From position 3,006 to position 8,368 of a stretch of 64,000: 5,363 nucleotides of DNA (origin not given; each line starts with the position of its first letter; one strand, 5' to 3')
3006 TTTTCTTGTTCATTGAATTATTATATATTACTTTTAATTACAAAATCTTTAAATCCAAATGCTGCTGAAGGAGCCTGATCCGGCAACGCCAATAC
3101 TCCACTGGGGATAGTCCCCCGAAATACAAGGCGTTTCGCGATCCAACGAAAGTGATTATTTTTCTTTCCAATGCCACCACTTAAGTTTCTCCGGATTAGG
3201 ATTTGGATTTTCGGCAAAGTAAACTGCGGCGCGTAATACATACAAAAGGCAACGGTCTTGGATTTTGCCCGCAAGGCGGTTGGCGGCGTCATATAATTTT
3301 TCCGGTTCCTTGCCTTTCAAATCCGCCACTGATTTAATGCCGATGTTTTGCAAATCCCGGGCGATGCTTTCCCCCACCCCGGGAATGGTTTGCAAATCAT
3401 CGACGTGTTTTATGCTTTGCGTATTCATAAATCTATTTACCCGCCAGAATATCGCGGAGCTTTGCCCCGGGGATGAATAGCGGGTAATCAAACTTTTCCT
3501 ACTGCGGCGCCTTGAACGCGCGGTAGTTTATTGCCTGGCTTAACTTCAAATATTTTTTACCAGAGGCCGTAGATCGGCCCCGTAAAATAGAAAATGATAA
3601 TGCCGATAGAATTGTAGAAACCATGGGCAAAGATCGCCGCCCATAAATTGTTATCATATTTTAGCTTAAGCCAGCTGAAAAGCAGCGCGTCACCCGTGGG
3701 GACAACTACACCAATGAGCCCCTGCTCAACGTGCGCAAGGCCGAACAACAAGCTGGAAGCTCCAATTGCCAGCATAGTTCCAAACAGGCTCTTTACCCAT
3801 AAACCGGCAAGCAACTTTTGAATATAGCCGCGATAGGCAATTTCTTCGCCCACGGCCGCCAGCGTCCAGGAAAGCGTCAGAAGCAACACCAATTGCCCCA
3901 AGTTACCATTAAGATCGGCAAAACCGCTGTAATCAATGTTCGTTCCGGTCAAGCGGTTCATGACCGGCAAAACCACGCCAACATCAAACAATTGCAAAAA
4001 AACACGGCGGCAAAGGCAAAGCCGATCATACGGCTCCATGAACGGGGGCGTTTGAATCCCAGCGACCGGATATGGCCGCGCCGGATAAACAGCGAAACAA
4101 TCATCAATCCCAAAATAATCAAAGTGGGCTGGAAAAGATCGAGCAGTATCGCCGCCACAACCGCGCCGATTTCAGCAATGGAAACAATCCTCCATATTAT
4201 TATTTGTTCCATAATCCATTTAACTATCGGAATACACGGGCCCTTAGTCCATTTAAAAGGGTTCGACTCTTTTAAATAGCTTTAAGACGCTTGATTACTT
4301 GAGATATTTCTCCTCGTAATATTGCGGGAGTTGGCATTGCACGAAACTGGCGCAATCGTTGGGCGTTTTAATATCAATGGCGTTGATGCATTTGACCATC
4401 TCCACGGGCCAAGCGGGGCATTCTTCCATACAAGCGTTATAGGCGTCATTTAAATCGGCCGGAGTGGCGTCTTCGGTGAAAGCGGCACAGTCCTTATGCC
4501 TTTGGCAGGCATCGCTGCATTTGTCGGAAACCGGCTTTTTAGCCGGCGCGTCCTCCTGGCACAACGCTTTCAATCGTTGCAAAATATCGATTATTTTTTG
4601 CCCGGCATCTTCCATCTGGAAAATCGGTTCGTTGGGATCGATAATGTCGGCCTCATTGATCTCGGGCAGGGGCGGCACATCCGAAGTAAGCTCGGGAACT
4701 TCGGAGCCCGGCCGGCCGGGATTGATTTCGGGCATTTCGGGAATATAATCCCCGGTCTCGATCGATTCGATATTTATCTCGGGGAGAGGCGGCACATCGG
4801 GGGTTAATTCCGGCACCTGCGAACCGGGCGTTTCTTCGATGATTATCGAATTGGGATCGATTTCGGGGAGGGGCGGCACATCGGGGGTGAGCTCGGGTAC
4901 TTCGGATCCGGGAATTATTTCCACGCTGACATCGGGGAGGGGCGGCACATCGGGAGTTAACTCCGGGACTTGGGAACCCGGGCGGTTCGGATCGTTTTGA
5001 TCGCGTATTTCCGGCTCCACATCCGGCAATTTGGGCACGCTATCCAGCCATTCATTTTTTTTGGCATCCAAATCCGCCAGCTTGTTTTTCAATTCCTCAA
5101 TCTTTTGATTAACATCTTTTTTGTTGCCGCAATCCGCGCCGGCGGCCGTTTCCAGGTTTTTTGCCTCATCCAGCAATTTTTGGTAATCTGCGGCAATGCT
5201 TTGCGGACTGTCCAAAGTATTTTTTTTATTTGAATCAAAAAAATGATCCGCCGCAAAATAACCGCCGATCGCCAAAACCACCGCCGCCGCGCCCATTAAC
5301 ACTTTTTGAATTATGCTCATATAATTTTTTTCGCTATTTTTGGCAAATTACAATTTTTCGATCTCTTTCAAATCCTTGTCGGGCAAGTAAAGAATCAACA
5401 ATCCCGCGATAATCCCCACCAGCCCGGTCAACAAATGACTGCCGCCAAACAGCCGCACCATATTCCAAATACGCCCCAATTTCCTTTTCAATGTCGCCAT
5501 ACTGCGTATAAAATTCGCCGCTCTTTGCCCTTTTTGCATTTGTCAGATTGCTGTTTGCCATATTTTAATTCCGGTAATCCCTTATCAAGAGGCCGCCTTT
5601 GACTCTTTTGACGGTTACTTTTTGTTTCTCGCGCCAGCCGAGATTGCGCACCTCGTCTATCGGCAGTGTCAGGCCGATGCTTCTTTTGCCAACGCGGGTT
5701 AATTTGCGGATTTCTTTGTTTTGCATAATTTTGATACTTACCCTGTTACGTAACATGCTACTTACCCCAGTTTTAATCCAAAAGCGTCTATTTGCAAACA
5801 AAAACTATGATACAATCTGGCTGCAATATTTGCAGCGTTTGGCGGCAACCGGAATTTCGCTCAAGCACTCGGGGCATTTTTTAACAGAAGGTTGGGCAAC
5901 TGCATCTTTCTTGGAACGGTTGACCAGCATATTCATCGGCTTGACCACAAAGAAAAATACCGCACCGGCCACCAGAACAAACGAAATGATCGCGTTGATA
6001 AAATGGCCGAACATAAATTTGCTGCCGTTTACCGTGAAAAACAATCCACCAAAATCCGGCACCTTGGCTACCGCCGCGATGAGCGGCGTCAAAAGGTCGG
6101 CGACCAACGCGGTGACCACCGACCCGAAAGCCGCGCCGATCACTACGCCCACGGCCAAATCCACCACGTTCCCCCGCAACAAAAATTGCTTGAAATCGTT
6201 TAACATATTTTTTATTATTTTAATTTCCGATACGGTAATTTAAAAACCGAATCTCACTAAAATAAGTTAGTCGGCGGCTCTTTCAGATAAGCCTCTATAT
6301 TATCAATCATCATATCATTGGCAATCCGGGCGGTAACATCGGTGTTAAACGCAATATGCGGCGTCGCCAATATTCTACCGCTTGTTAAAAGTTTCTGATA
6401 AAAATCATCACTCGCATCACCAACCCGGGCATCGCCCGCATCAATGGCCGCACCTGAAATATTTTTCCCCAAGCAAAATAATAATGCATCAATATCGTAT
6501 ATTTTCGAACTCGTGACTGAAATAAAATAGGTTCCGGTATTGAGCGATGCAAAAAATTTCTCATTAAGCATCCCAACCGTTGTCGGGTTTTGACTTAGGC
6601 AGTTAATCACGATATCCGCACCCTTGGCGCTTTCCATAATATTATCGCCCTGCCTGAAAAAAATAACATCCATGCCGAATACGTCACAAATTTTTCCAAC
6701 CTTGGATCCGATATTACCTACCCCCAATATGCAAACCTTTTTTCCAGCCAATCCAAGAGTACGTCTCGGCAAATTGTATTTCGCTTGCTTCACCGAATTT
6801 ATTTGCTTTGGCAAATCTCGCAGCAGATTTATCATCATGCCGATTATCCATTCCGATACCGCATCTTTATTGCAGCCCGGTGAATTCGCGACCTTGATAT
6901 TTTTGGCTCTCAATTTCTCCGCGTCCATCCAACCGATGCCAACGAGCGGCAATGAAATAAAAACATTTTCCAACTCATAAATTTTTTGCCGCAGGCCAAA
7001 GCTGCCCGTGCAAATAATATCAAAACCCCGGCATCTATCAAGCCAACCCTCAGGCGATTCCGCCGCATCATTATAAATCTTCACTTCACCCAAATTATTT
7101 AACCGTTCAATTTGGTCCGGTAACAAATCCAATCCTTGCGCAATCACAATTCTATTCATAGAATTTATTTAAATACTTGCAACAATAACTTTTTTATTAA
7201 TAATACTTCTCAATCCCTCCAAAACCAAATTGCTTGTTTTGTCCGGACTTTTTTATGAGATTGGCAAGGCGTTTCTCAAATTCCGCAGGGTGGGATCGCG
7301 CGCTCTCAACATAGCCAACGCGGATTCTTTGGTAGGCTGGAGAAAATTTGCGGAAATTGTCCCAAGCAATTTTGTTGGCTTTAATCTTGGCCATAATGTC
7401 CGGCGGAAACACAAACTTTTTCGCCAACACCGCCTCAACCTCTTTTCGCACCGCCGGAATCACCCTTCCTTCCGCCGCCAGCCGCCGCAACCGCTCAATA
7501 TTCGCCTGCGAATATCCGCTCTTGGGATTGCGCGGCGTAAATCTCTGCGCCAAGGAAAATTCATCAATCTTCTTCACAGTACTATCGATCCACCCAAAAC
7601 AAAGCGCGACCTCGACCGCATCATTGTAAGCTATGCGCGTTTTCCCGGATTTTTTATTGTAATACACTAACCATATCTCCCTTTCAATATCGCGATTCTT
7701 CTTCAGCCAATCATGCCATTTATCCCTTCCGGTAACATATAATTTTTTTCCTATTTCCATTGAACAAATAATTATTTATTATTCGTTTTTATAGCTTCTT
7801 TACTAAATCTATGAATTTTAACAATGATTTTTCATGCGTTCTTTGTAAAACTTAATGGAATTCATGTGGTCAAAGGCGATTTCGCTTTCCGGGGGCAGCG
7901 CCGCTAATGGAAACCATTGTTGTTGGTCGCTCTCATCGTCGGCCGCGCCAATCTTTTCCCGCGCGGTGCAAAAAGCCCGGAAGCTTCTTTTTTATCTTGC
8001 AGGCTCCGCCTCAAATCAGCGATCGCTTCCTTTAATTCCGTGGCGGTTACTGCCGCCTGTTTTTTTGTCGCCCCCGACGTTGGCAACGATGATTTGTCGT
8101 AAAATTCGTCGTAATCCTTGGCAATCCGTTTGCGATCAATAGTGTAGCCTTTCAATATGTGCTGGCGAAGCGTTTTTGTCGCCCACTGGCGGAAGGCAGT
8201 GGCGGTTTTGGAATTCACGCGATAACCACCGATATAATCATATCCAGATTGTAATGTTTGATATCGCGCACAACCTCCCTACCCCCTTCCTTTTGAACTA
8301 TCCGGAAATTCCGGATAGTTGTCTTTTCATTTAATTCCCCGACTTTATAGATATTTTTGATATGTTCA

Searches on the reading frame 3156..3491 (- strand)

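Call 92: search_protein_families(library=pfam, proteins=[window:3156-3491:-], max_evalue=0.001)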
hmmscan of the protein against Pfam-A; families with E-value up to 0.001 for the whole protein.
window:3156-3491:- (111 aa): 5 families
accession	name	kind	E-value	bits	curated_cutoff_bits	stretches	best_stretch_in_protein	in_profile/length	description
PF11731.14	Cdd1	-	2.7e-28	98.4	25.5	1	28-111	3-83/86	Pathogenicity locus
PF14520.12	HHH_5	-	1.1e-05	26.2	27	1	31-68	2-39/57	Helix-hairpin-helix domain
PF10391.15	DNA_pol_lambd_f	-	9.4e-05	22.6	29.8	1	33-67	3-37/51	Fingers domain of DNA polymerase lambda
PF14229.12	DUF4332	-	0.00015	22.4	23.2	1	28-76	50-98/122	Domain of unknown function (DUF4332)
PF21999.2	IMS_HHH_1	-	0.00025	21.9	27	1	35-65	2-32/53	DNA polymerase-iota, thumb domain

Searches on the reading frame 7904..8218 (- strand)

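Call 92: search_protein_families(library=pfam, proteins=[window:7904-8218:-], max_evalue=0.001)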
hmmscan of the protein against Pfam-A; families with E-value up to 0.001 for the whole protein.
window:7904-8218:- (104 aa): 1 family
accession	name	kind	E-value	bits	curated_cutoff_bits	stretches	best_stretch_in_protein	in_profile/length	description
PF13310.11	Virulence_RhuM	-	1.1e-08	35.2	33.7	1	2-39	37-76/252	Virulence protein RhuM family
